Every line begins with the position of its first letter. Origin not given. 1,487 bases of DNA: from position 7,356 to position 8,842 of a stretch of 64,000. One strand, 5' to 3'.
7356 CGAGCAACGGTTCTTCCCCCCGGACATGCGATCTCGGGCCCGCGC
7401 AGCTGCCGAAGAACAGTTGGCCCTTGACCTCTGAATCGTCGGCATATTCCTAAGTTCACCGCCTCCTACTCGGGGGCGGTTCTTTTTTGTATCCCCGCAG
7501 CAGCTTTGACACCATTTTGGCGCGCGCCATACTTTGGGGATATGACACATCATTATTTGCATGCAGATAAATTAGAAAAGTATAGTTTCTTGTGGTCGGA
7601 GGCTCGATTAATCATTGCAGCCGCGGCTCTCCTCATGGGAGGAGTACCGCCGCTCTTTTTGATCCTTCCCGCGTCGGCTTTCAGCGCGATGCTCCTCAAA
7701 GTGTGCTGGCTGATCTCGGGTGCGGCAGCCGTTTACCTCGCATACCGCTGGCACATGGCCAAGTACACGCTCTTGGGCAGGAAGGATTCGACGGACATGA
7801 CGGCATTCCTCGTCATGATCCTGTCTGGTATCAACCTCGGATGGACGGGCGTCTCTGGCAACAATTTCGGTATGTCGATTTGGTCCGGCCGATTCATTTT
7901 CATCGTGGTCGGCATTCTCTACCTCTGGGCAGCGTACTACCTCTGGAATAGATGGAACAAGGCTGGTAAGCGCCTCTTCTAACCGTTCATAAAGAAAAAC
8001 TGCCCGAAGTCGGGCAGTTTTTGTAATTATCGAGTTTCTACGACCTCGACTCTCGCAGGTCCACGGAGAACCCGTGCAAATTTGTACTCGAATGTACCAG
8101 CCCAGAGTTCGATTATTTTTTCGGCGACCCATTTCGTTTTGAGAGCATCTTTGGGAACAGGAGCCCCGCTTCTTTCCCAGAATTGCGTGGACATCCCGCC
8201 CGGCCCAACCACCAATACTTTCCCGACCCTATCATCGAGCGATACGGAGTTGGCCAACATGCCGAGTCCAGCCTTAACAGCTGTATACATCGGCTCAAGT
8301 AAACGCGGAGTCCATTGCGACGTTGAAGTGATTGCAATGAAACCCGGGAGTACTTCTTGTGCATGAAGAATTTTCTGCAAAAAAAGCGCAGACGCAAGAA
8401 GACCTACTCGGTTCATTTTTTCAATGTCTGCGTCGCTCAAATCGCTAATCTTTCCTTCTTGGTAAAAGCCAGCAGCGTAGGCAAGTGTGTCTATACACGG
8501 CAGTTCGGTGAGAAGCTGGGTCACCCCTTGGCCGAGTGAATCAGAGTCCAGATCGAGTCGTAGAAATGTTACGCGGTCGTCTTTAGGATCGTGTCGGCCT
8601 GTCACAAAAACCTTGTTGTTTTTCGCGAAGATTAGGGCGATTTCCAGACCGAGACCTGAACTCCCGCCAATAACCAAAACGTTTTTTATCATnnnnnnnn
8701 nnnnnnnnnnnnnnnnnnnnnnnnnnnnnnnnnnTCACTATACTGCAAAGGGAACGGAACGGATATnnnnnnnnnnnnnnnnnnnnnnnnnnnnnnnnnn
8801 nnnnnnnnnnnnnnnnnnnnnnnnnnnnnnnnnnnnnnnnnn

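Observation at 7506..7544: Recurrent promoter geometry: a -10 box 6-8 nt upstream of ATG with no Shine-Dalgarno, implying widespread leaderless mRNAs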

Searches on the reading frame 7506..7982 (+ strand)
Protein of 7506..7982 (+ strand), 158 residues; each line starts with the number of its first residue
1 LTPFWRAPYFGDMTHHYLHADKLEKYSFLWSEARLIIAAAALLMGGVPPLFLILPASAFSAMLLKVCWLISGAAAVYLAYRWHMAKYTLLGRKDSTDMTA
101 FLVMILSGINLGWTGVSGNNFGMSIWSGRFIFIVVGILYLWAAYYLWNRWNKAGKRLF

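Call 7: search_protein_families(library=pfam, proteins=[window:7506-7979:+])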
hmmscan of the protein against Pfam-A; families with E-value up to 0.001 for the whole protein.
window:7506-7979:+ (158 aa): 0 families

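Call 30: find_encoding_contigs(protein=window:7542-7982:+, flank=3000, max_places=6)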
Protein window:7542-7982:+ (146 aa): 1 contig read that carries it; 1 place shown.
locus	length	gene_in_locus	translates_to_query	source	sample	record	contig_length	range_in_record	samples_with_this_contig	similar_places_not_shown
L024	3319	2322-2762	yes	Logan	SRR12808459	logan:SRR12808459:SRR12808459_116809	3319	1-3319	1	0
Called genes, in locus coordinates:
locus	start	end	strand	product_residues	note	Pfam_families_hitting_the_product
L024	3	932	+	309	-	?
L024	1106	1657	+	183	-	-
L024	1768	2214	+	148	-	-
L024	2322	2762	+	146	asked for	-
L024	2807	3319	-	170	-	?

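Call 31: find_encoding_contigs(protein=window:7506-7982:+, flank=3000, max_places=6)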
Protein window:7506-7982:+ (158 aa): no gene with exactly this product is on record in the collection.

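Call 32: find_homologous_proteins(query=window:7542-7979:+)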
Query window:7542-7979:+ (146 aa): 126 proteins with E <= 0.001 among 179 candidates; the best 120 are listed.
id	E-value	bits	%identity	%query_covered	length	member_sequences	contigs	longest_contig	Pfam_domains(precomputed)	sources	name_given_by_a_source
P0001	1.6e-67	244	90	85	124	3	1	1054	-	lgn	-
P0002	7.4e-67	242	71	98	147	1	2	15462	-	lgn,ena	-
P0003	1.5e-57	212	72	89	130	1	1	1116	-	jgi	jgi:hypothetical protein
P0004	1.6e-56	209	63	100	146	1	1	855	-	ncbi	-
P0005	2.9e-49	185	85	66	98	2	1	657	-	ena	-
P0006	9.9e-49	183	71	80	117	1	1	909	-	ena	-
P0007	5.0e-47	178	55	97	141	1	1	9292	-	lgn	-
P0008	1.1e-43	167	58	99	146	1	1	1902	-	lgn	-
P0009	4.0e-43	165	54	99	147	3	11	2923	-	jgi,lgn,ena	-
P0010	4.4e-43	165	57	99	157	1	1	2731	-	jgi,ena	-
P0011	5.5e-43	165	55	100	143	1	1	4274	-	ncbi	-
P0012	5.8e-43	165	54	99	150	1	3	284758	-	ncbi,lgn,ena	ncbi:MAG: hypothetical protein AAB372_00305 [Patescibacteria group bacterium]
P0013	6.5e-43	164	55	99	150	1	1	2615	-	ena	-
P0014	7.9e-43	164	58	91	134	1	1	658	-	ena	-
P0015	8.3e-43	164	54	97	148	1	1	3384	-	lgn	-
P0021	7.3e-42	161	51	98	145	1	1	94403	-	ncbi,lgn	-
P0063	6.6e-38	148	51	99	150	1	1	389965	-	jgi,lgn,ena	-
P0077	2.3e-36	143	49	99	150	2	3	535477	-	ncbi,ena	ncbi:MAG: hypothetical protein AAB367_04450 [Patescibacteria group bacterium]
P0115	1.0e-31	128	46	98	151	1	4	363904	-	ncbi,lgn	-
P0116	1.4e-31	128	46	98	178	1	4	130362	-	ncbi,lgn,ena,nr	ncbi:hypothetical protein KC727_02975 [Candidatus Kaiserbacteria bacterium]|nr:hypothetical protein 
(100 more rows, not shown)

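Call 33: find_encoding_contigs(protein=P0002, flank=10000, max_places=1)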
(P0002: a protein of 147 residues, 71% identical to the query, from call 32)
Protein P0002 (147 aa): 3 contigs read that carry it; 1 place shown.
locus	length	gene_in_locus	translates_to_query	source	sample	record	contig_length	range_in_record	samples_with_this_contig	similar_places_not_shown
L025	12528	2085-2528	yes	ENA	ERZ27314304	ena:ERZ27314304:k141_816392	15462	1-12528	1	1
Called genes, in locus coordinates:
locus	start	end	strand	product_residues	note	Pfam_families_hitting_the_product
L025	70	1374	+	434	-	PF00275:EPSP_synthase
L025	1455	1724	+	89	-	-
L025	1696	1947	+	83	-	-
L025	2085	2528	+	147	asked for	-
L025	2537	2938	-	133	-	-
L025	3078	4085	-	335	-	PF01208:URO-D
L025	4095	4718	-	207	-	PF02602:HEM4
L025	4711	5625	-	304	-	PF01379:Porphobil_deam, PF03900:Porphobil_deamC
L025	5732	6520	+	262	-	-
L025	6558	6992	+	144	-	-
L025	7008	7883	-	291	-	PF00762:Ferrochelatase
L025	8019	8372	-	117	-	-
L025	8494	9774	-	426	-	PF10412:TrwB_AAD_bind (faint), PF12696:TraG-D_C (weak)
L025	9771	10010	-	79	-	-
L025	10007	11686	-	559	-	PF13191:AAA_16 (weak), PF13173:AAA_14 (faint), PF17871:AAA_lid_9, PF00158:Sigma54_activat (weak), PF07724:AAA_2, PF00004:AAA, PF07728:AAA_5, PF10431:ClpB_D2-small, +1 more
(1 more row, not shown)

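Call 34: find_encoding_contigs(protein=P0012, flank=10000, max_places=1)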
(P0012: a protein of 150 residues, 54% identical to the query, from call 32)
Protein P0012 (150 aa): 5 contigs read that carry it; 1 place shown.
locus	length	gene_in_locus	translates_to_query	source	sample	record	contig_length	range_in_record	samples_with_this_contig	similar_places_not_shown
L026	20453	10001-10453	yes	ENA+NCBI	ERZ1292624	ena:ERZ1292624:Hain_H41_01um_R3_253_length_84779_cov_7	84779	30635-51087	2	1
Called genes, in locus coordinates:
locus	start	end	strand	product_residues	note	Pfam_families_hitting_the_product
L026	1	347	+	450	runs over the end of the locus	PF00753:Lactamase_B, PF23023:Anti-Pycsar_Apyc1, PF12706:Lactamase_B_2, PF16661:Lactamase_B_6, PF10996:Beta-Casp, PF07521:RMMBL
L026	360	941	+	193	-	PF18306:LDcluster4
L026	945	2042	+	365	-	PF01490:Aa_trans, PF03222:Trp_Tyr_perm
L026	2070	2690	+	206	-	PF03167:UDG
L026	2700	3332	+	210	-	PF07690:MFS_1, PF05977:MFS_3 (weak)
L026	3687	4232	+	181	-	PF00293:NUDIX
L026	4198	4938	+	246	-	PF02535:Zip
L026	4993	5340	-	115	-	PF00453:Ribosomal_L20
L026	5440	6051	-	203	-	PF05198:IF3_N, PF00707:IF3_C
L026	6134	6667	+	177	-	-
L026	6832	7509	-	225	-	-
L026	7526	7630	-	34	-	-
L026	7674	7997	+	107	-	-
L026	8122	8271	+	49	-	-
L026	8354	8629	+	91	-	-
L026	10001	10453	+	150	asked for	-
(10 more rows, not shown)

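Call 35: find_encoding_contigs(protein=P0116, flank=10000, max_places=1)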
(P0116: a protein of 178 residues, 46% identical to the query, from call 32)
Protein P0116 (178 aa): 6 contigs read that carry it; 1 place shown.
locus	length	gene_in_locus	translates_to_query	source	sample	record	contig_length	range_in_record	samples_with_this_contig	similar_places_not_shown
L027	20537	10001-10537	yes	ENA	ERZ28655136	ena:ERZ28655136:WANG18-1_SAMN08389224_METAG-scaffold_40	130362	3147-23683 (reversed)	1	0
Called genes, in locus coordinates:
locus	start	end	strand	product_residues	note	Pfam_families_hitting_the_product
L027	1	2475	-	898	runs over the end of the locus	PF00690:Cation_ATPase_N, PF00122:E1-E2_ATPase, PF00702:Hydrolase, PF13246:Cation_ATPase, PF08282:Hydrolase_3 (faint), PF00689:Cation_ATPase_C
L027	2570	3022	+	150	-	PF09424:YqeY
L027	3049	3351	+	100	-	-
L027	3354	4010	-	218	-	PF01509:TruB_N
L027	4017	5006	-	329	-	PF01699:Na_Ca_ex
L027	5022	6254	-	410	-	-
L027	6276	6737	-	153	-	PF01863:YgjP-like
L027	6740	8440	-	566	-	PF05970:PIF1, PF07728:AAA_5 (weak), PF13245:AAA_19, PF13401:AAA_22 (weak), PF13604:AAA_30, PF14493:HTH_40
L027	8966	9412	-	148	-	-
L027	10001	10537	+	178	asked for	-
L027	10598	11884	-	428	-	PF08245:Mur_ligase_M, PF02875:Mur_ligase_C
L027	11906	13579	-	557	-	PF03717:PBP_dimer (weak), PF00905:Transpeptidase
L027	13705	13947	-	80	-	-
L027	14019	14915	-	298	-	PF01795:Methyltransf_5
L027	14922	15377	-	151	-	PF02381:MraZ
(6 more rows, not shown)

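Call 36: find_encoding_contigs(protein=P0021, flank=10000, max_places=1)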
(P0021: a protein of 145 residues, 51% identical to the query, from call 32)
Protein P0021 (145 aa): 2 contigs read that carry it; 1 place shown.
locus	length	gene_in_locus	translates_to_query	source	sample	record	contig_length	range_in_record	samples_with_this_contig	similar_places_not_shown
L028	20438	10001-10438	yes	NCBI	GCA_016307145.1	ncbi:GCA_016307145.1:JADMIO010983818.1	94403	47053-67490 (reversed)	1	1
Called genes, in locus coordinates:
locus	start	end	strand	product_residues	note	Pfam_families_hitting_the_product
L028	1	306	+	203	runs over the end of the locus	-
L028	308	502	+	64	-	-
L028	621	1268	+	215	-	-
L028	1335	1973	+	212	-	-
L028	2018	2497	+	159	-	PF06983:3-dmu-9_3-mt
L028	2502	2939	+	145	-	PF00903:Glyoxalase (weak), PF06983:3-dmu-9_3-mt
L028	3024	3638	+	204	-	-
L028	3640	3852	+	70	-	-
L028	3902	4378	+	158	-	PF11188:DUF2975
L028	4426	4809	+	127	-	PF07237:DUF1428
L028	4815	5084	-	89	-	-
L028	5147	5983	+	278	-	-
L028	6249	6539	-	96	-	-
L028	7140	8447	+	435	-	PF00275:EPSP_synthase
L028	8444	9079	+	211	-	PF00551:Formyl_trans_N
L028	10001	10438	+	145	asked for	-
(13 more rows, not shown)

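Call 37: find_encoding_contigs(protein=P0063, flank=10000, max_places=1)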
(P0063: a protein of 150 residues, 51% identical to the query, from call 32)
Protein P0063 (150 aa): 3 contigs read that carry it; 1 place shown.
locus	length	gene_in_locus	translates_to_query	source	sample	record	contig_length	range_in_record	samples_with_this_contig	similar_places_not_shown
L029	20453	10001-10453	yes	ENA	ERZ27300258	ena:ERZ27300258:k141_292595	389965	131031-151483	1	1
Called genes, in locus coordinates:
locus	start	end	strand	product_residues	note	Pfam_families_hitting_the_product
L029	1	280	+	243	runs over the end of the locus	PF00578:AhpC-TSA, PF00085:Thioredoxin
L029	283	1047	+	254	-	PF02683:DsbD_TM, PF13386:DsbD_2 (weak)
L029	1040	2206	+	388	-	PF00578:AhpC-TSA, PF08534:Redoxin, PF13905:Thioredoxin_8, PF17991:Thioredoxin_10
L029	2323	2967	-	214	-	-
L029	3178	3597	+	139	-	PF00164:Ribosom_S12_S23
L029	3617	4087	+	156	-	PF00177:Ribosomal_S7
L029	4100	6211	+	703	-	PF00009:GTP_EFTU, PF22042:EF-G_D2, PF03144:GTP_EFTU_D2, PF14492:EFG_III, PF16658:RF3_C (weak), PF03764:EFG_IV, PF00679:EFG_C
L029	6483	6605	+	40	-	-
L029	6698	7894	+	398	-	PF00009:GTP_EFTU, PF03144:GTP_EFTU_D2, PF03143:GTP_EFTU_D3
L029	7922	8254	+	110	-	PF00338:Ribosomal_S10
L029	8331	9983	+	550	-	PF10592:AIPR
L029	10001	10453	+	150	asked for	-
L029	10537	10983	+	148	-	-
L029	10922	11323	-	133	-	PF00072:Response_reg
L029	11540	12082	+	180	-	PF00297:Ribosomal_L3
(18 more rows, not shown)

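Call 38: find_encoding_contigs(protein=P0077, flank=10000, max_places=1)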
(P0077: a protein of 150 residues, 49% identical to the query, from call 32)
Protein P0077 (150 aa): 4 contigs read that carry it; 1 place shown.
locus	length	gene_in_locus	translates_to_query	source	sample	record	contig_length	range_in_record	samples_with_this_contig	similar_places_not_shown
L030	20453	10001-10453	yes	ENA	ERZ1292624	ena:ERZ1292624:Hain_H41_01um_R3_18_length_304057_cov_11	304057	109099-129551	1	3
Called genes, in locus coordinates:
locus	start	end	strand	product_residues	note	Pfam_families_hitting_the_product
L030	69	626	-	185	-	-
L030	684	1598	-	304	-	-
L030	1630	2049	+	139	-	PF00164:Ribosom_S12_S23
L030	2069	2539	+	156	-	PF00177:Ribosomal_S7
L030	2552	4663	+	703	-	PF00009:GTP_EFTU, PF22042:EF-G_D2, PF03144:GTP_EFTU_D2, PF14492:EFG_III, PF16658:RF3_C (weak), PF03764:EFG_IV, PF00679:EFG_C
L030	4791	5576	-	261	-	-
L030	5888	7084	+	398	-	PF00009:GTP_EFTU, PF03144:GTP_EFTU_D2, PF03143:GTP_EFTU_D3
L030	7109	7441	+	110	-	PF00338:Ribosomal_S10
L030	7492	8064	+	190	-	-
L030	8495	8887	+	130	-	-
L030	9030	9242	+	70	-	-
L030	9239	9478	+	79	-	PF10049:DUF2283 (weak)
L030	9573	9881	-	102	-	-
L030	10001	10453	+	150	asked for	-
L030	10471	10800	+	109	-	-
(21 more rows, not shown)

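Call 39: find_encoding_contigs(protein=P0115, flank=10000, max_places=1)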
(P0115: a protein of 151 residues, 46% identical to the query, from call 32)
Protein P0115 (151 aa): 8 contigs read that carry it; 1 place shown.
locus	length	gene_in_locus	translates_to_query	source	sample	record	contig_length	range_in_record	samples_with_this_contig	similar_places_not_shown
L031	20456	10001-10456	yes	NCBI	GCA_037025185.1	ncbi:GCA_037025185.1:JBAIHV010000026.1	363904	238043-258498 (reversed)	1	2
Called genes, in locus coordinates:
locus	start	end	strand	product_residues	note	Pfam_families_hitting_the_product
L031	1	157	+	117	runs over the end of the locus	PF01196:Ribosomal_L17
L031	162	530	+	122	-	PF00572:Ribosomal_L13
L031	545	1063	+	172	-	PF00380:Ribosomal_S9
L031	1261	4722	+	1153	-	PF28492:Beta_helix_4, PF13385:Laminin_G_3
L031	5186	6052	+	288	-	-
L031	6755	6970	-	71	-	PF06348:DUF1059 (weak)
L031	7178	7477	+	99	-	PF02073:Peptidase_M29 (faint)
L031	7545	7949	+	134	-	-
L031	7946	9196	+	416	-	PF00270:DEAD, PF04851:ResIII (weak), PF00271:Helicase_C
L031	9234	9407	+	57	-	-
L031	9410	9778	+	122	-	-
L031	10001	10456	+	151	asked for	-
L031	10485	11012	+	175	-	-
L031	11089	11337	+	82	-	-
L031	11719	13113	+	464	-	PF00033:Cytochrome_B (weak), PF13631:Cytochrom_B_N_2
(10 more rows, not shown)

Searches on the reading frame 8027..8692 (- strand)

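Call 70: search_protein_families(library=pfam, proteins=[window:8027-8692:-], max_evalue=0.00001)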
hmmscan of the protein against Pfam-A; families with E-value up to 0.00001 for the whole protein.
window:8027-8692:- (221 aa): 1 family
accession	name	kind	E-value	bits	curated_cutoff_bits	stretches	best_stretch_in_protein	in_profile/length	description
PF00106.31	adh_short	-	3.2e-15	56.6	26.6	1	3-174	1-189/195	short chain dehydrogenase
